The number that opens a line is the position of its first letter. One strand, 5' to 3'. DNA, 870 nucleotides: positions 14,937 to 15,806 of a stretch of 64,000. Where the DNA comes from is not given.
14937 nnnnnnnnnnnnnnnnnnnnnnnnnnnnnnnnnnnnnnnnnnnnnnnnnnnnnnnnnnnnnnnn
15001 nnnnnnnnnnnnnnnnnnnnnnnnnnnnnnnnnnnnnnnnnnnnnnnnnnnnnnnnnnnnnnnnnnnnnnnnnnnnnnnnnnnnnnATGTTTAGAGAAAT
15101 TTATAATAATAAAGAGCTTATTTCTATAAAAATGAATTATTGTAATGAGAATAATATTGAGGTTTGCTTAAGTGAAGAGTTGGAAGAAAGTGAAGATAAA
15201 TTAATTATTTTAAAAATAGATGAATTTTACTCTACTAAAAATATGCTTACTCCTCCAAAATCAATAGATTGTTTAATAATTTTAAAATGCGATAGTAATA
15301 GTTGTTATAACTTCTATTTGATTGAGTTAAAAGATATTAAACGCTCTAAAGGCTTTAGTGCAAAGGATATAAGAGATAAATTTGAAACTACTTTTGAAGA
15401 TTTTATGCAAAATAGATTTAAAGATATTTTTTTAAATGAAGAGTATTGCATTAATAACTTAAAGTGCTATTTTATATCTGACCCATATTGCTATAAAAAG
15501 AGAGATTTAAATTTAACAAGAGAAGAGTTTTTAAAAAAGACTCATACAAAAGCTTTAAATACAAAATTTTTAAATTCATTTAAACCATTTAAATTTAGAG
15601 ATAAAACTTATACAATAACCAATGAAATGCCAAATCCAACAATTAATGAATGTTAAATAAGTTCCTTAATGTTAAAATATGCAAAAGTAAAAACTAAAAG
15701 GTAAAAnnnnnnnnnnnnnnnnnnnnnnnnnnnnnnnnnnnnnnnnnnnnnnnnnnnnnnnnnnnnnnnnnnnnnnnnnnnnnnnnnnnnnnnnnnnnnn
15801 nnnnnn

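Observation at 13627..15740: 2,063-bp insertion between tlyA and ribF bounded by a 51-bp direct repeat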

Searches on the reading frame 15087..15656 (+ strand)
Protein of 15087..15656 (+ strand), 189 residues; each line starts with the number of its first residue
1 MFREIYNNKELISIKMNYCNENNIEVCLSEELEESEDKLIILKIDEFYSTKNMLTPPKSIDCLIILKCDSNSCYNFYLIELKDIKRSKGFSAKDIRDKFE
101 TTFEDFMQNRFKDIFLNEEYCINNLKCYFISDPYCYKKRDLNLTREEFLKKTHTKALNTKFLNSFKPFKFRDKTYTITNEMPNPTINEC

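Call 4: search_protein_families(library=pfam, proteins=[window:15087-15656:+], max_evalue=0.1)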
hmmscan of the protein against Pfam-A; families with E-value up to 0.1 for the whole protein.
window:15087-15656:+ (189 aa): 1 family
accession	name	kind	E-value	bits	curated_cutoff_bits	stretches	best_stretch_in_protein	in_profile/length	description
PF18796.6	LPD1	-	0.022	15.2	27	0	119-169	23-75/78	Large polyvalent protein-associated domain 1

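Call 5: search_protein_families(library=padloc, proteins=[window:15087-15656:+], max_evalue=1)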
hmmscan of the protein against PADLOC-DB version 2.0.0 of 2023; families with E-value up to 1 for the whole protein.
window:15087-15656:+ (189 aa): 0 families

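Call 9: find_encoding_contigs(protein=window:15087-15656:+, flank=6000, max_places=8)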
Protein window:15087-15656:+ (189 aa): 4 contigs read that carry it; 3 places shown.
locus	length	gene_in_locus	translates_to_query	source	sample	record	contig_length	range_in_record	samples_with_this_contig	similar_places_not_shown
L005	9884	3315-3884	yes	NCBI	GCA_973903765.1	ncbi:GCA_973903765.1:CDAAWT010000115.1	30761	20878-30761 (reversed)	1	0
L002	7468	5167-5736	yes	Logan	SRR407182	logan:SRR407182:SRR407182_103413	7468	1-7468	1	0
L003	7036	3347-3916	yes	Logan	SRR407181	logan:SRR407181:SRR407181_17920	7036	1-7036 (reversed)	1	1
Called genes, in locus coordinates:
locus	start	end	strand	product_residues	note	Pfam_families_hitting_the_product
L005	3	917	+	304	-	?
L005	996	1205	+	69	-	-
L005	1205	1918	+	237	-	PF01479:S4, PF01728:FtsJ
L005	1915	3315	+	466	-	PF13175:AAA_15, PF13476:AAA_23 (weak), PF13304:AAA_21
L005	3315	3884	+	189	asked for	-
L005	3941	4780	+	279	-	PF06574:FAD_syn, PF01687:Flavokinase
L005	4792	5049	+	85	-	-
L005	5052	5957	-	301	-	PF18030:Rimk_N, PF14397:ATPgrasp_ST (faint), PF02655:ATP-grasp_3, PF02955:GSH-S_ATP, PF08443:RimK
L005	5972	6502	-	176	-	PF00994:MoCF_biosynth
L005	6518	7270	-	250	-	PF27366:MwoI_N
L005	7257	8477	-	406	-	PF00145:DNA_methylase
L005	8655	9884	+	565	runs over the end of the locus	PF02776:TPP_enzyme_N, PF00205:TPP_enzyme_M, PF02775:TPP_enzyme_C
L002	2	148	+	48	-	?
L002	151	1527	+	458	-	PF01869:BcrAD_BadFG (faint), PF11104:PilM_2 (weak), PF14450:FtsA, PF02491:SHS2_FTSA, PF06723:MreB_Mbl (weak), PF14450:FtsA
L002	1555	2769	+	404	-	PF00091:Tubulin, PF12327:FtsZ_C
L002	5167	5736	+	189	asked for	-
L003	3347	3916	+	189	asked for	-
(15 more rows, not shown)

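Call 11: find_homologous_proteins(query=window:15087-15656:+, max_evalue=0.001)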
Query window:15087-15656:+ (189 aa): 34 proteins with E <= 0.001 among 99 candidates.
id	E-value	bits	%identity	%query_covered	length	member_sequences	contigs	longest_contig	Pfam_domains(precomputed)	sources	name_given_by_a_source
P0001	2.7e-119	414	100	100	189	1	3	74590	-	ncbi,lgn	-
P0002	4.5e-59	217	56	100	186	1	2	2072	-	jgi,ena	-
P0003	2.5e-57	212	54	100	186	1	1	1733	-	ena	-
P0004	2.6e-54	202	53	100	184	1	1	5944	-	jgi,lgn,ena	-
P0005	3.1e-54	202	54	100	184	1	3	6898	-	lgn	-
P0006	1.7e-53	199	53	100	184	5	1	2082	-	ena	-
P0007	9.8e-53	197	54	100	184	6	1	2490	-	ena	-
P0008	5.6e-51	191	52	100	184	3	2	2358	-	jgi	-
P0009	1.6e-49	186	52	100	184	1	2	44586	-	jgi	-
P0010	3.7e-49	185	52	100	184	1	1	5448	-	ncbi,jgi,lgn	-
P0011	3.7e-45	172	47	100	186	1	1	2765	-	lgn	-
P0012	3.8e-44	169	49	97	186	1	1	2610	-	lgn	-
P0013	5.9e-44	168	49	100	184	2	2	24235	-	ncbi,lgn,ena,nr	ncbi:MAG: hypothetical protein KAI83_16085 [Thiomargarita sp.]|nr:hypothetical protein [Thiomargarit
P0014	1.8e-43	167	49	100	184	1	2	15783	-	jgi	jgi:hypothetical protein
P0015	5.8e-41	158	49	97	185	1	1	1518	-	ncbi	-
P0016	2.5e-39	153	46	97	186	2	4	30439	-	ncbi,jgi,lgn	-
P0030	5.5e-22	97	36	100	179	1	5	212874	-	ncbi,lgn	-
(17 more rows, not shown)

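Call 15: find_encoding_contigs(protein=P0030, flank=6000, max_places=3)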
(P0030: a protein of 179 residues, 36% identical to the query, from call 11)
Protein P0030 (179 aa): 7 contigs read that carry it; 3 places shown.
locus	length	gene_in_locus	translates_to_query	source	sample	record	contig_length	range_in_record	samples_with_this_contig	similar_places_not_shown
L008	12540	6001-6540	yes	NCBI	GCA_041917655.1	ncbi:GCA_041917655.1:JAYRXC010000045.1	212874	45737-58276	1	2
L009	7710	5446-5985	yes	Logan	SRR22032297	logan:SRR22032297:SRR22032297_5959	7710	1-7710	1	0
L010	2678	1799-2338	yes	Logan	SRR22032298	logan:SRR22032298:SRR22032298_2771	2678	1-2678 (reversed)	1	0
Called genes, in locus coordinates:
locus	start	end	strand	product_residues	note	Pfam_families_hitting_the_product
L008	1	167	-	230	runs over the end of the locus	PF00702:Hydrolase, PF13419:HAD_2, PF13242:Hydrolase_like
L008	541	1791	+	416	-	PF13393:tRNA-synt_His, PF00587:tRNA-synt_2b, PF03129:HGTP_anticodon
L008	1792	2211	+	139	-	-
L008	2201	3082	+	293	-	PF01790:LGT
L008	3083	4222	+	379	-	PF09587:PGA_cap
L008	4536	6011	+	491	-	PF13175:AAA_15, PF13304:AAA_21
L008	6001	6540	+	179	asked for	-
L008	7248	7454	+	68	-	-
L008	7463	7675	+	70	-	-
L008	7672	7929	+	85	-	PF01809:YidD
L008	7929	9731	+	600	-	PF14849:YidC_periplas, PF02096:60KD_IMP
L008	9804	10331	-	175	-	PF05163:DinB (weak), PF04978:MST (weak), PF12867:DinB_2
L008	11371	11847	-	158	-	PF00583:Acetyltransf_1, PF13673:Acetyltransf_10, PF13508:Acetyltransf_7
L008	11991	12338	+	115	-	PF01242:PTPS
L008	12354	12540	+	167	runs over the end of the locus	-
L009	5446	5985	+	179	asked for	-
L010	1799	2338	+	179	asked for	-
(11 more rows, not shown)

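Call 16: find_encoding_contigs(protein=P0009, flank=6000, max_places=3)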
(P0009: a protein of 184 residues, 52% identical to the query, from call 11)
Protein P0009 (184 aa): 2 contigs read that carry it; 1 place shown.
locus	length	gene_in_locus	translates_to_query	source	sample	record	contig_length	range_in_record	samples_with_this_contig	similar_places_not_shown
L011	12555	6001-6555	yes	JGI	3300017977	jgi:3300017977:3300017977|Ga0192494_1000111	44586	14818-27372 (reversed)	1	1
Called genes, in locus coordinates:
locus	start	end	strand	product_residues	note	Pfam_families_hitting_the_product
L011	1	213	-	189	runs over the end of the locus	PF00475:IGPD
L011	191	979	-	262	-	PF03330:DPBB_1, PF05036:SPOR (weak)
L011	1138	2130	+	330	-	PF02912:Phe_tRNA-synt_N, PF01409:tRNA-synt_2d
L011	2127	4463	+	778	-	PF01588:tRNA_bind, PF03484:B5, PF17759:tRNA_synthFbeta, PF03147:FDX-ACB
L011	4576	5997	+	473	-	PF13175:AAA_15, PF13304:AAA_21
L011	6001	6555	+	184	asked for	-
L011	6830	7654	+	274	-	-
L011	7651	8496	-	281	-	PF03631:Virul_fac_BrkB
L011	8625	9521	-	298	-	PF00892:EamA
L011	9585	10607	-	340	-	PF12146:Hydrolase_4, PF00561:Abhydrolase_1, PF12697:Abhydrolase_6, PF12695:Abhydrolase_5 (faint)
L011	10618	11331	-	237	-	-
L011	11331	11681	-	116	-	-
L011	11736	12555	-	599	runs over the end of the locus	PF04055:Radical_SAM (weak)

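Call 17: find_encoding_contigs(protein=P0016, flank=6000, max_places=3)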
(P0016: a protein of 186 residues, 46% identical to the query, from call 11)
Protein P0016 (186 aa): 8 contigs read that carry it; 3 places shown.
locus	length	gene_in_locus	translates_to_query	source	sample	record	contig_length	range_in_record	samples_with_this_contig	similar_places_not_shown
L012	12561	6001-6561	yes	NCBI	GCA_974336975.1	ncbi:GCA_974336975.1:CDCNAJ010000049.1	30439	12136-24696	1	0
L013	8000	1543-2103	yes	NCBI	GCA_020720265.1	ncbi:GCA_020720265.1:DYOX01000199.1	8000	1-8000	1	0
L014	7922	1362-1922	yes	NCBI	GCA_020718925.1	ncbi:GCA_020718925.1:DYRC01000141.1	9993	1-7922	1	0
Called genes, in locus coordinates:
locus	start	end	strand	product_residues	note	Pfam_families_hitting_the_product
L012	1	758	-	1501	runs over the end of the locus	PF02518:HATPase_c, PF00204:DNA_gyraseB, PF01751:Toprim (faint), PF14890:Intein_splicing, PF01381:HTH_3 (weak), PF14528:LAGLIDADG_3 (faint), PF00986:DNA_gyraseB_C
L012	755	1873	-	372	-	PF00712:DNA_pol3_beta, PF02767:DNA_pol3_beta_2, PF02768:DNA_pol3_beta_3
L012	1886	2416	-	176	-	-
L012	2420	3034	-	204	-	PF04381:RdgC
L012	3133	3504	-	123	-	PF01844:HNH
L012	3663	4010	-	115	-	-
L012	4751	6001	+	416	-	PF13175:AAA_15, PF13476:AAA_23 (weak), PF13304:AAA_21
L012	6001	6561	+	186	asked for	-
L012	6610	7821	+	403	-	PF00926:DHBP_synthase, PF00925:GTP_cyclohydro2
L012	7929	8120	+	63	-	-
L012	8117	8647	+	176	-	-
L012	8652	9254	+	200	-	-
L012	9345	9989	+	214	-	PF26618:DUF8196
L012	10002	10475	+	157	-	PF00885:DMRL_synthase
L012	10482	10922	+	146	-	PF01029:NusB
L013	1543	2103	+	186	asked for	-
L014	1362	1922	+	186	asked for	-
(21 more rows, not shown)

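Call 21: predict_structure(alignment_id=A1)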
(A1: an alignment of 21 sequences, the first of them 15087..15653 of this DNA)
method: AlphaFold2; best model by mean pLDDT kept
length: 189 residues; sequences in the alignment: 21
mean_pLDDT: 90.0   pTM: 0.88
mean pLDDT of the five models: 90.0, 89.4, 89.4, 88.0, 86.9
residues with pLDDT >= 90: 119; 70-90: 62; 50-70: 8; < 50: 0
segments of 3 or more residues with pLDDT < 50: none
pLDDT, mean of each block of 10 residues (from residue 1): 96 95 90 90 92 84 95 95 81 94 97 96 95 83 84 72 89 93 90
secondary structure, 60 per line:
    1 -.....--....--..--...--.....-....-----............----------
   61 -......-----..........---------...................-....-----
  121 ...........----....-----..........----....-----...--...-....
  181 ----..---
elements in order: H2-6 H9-12 E19-21 E24-28 H30-33 E39-43 H44-50 E62-67 E73-82 H92-110 H112-115 E121-131 H136-139 H145-154 H159-162 E168-170 E173-175 E177-180

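Call 33: search_protein_families(library=ncbifam, proteins=[window:15087-15656:+], max_evalue=0.1)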
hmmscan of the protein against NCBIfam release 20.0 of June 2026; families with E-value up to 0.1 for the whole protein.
window:15087-15656:+ (189 aa): 0 families

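Call 34: search_protein_families(library=padloc, alignment_id=A1, max_evalue=1)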
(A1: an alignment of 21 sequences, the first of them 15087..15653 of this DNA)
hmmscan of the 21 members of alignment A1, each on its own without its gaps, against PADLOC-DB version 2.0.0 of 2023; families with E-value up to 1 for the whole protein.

A. member 1, window:15087-15653:+ (189 aa): 0 families

B. families by the number of members that match (of 21 scanned): 0 families

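Call 37: find_homologous_proteins(query=A1, max_evalue=0.001)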
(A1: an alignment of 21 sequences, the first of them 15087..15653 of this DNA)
Query A1 (21 sequences) (189 aa, profile of the alignment): 159 proteins with E <= 0.001 among 1924 candidates; the best 120 are listed.
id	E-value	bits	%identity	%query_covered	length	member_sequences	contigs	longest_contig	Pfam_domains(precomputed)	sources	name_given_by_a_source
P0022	8.1e-73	262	39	98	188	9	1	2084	-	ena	-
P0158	1.1e-71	258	37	98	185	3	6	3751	-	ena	-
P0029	4.1e-71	256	35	98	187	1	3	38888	-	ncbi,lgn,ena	-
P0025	6.3e-71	256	38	98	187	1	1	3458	-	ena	-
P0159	7.9e-71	256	37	98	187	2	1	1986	-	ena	-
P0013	1.6e-70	255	49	100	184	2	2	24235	-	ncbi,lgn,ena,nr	ncbi:MAG: hypothetical protein KAI83_16085 [Thiomargarita sp.]|nr:hypothetical protein [Thiomargarit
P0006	1.7e-70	254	53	100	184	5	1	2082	-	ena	-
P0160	1.7e-70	254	49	100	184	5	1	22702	-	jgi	-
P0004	2.5e-70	254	53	100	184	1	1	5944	-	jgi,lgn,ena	-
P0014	3.8e-70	253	49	100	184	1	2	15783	-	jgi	jgi:hypothetical protein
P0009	7.8e-70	252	52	100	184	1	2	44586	-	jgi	-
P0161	6.7e-69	249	46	100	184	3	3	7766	-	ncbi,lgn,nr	ncbi:MAG TPA: hypothetical protein DCM38_00655 [Gammaproteobacteria bacterium]|nr:hypothetical prote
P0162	1.2e-68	248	47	100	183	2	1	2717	-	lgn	-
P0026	3.5e-68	247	39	98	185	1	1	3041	-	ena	-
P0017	3.7e-68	247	45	97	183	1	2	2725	-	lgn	-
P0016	1.5e-61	225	46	97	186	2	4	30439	-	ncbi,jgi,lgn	-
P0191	2.0e-57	212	54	100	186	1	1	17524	-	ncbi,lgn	-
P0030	2.0e-50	189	36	100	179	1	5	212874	-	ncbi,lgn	-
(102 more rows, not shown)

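Call 38: search_solved_structures(query=A1, max_evalue=10)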
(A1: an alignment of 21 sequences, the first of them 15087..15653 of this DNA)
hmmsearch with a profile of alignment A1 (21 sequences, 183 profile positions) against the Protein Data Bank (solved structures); distinct sequences matched with E-value up to 10: 0.

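Call 39: find_related_loci(query=A1, collection=viral_contigs, flank=5000)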
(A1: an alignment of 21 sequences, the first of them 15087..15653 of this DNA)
Query A1 (189 aa) in viral_contigs; peptide patterns used: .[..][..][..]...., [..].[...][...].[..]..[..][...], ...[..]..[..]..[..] (x = any residue, [..] = any of these).
174 stretches matched a pattern, but none encodes a relative of the query by tblastn (E <= 1e-3).

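Call 40: search_dna_similar(query=window:15087-15656:+, collection=plasmids, mode=protein, max_evalue=0.001)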
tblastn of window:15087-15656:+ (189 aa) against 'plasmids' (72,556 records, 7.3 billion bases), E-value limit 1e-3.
No match.

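Call 55: search_protein_families(library=pfam, alignment_id=A4, max_evalue=1)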
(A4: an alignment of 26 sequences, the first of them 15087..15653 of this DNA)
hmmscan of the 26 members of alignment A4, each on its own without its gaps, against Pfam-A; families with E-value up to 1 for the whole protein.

A. member 1, window:15087-15653:+ (189 aa): 1 family
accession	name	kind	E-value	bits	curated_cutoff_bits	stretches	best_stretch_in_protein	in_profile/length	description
PF18796.6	LPD1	-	0.022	15.2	27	0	119-169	23-75/78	Large polyvalent protein-associated domain 1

B. families by the number of members that match (of 26 scanned): 13 families
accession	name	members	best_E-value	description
PF01147.22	Crust_neurohorm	2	0.053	Crustacean CHH/MIH/GIH neurohormone family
PF18796.6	LPD1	1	0.022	Large polyvalent protein-associated domain 1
PF01646.22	Herpes_UL24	1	0.06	Herpes virus proteins UL24 and UL76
PF08005.17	PHR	1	0.064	PHR domain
PF18330.7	Lig_C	1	0.083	Ligase Pab1020 C-terminal region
PF21487.2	Tas3_C-hel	1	0.089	Tas3, C-terminal helical domains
PF10775.14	ATP_sub_h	1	0.092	ATP synthase complex subunit h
PF08722.17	Tn7_TnsA-like_N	1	0.11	TnsA-like endonuclease N terminal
PF10730.14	DUF2521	1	0.11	Protein of unknown function (DUF2521)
PF14473.11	RD3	1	0.15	RD3 protein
PF15079.11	Tsc35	1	0.17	Testis-specific protein 35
PF20331.3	DUF6626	1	0.19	Family of unknown function (DUF6626)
PF16911.10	PapA_C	1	0.22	Phthiocerol/phthiodiolone dimycocerosyl transferase C-terminus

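Call 58: fold_search(model_id=the predicted structure, library=pdb)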
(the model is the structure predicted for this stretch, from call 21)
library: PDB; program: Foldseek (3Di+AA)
matches with E <= 10: 412; with E <= 0.001: 0
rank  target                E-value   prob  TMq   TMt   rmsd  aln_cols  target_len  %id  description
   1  7squ_A                1.5e-01  0.21  0.29  0.13   9.4       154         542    9  Goslar chimallin C4 tetramer localized reconstruction (released 2022-07-27)
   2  7sqt_A                1.5e-01  0.21  0.29  0.12   9.4       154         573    9  Goslar chimallin cubic (O, 24mer) assembly (released 2022-07-27)
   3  8igg_B                1.5e-01  0.18  0.26  0.12  11.5       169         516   13  C2 reconstruction of the concave tetramer in the cube-like assembly of 201Phi2-1 gp105 (released 2023-05-03)
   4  7sqv_A                1.6e-01  0.25  0.29  0.13   8.5       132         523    9  Goslar chimallin C1 localized reconstruction (released 2022-07-27)
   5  8vx9_A                1.8e-01  0.28  0.30  0.23   7.9       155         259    9  Structure of HamAB apo complex from the Escherichia coli Hachiman defense system (released 2024-03-13)
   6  5ms7                  2.3e-01  0.35  0.25  0.14   4.8        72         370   14  Crystal structure of the legionella pneumophila effector protein RavZ_20-502 (released 2017-04-19)
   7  8gh6_A                2.3e-01  0.15  0.23  0.07  11.0       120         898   18  Bombyx mori R2 retrotransposon initiating target-primed reverse transcription (released 2023-04-05)
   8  3u44_B                2.5e-01  0.15  0.22  0.06   8.0       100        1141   12  Crystal structure of AddAB-DNA complex (released 2012-03-21)
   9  4f45_A                2.5e-01  0.12  0.17  0.14  10.1       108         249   14  Crystal structure of human CD38 E226Q mutant in complex with NAADP (released 2013-04-03)
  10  6qnz_B                2.6e-01  0.23  0.25  0.10   7.5       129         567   10  Crystal structure of the site-specific DNA nickase N.BspD6I E418A Mutant (released 2020-03-04)
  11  5cqc                  2.6e-01  0.18  0.24  0.14  10.6       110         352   16  Crystal structure of the legionella pneumophila effector protein RavZ (released 2015-09-09)
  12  6qnz_A                2.8e-01  0.18  0.24  0.10   7.1       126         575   10  Crystal structure of the site-specific DNA nickase N.BspD6I E418A Mutant (released 2020-03-04)
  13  8iby_C                3.0e-01  0.14  0.22  0.08   9.6       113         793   17  Structure of R2 with 5'ORF (released 2023-09-20)
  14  5ize_B                3.2e-01  0.12  0.18  0.20   5.1        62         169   19  Hantaan virus L protein cap-snatching endonuclease (released 2016-06-29)
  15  2i67_B                3.2e-01  0.12  0.18  0.14  10.6       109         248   16  Structural Basis for the Mechanistic Understanding Human CD38 Controlled Multiple Catalysis (released 2006-09-05)
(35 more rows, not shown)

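Call 63: find_encoding_contigs(protein=P0191, flank=6000, max_places=2)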
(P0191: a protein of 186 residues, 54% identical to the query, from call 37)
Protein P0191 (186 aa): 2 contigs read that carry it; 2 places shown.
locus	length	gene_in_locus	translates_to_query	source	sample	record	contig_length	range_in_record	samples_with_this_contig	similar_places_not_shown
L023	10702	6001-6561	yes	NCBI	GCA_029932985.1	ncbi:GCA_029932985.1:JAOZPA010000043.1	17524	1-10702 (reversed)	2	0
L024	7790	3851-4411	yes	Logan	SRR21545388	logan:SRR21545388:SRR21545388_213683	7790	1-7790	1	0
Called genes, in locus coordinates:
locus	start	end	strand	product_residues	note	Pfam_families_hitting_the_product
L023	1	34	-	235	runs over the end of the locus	PF00696:AA_kinase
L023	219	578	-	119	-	PF00085:Thioredoxin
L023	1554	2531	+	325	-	PF00490:ALAD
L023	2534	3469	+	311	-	PF02729:OTCace_N, PF00185:OTCace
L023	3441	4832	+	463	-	PF04055:Radical_SAM, PF06969:HemN_C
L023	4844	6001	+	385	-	PF13175:AAA_15, PF11398:DUF2813 (weak), PF13304:AAA_21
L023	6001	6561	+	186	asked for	-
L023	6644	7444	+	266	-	PF22506:Cj1289-like_C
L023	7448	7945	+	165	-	PF00156:Pribosyltran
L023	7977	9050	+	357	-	PF02481:DNA_processg_A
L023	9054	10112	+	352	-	PF21016:RlmN_N, PF04055:Radical_SAM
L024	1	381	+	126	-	?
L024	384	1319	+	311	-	PF02729:OTCace_N, PF00185:OTCace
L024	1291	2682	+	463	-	PF04055:Radical_SAM, PF06969:HemN_C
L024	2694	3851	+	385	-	PF13175:AAA_15, PF11398:DUF2813 (weak), PF13304:AAA_21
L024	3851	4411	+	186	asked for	-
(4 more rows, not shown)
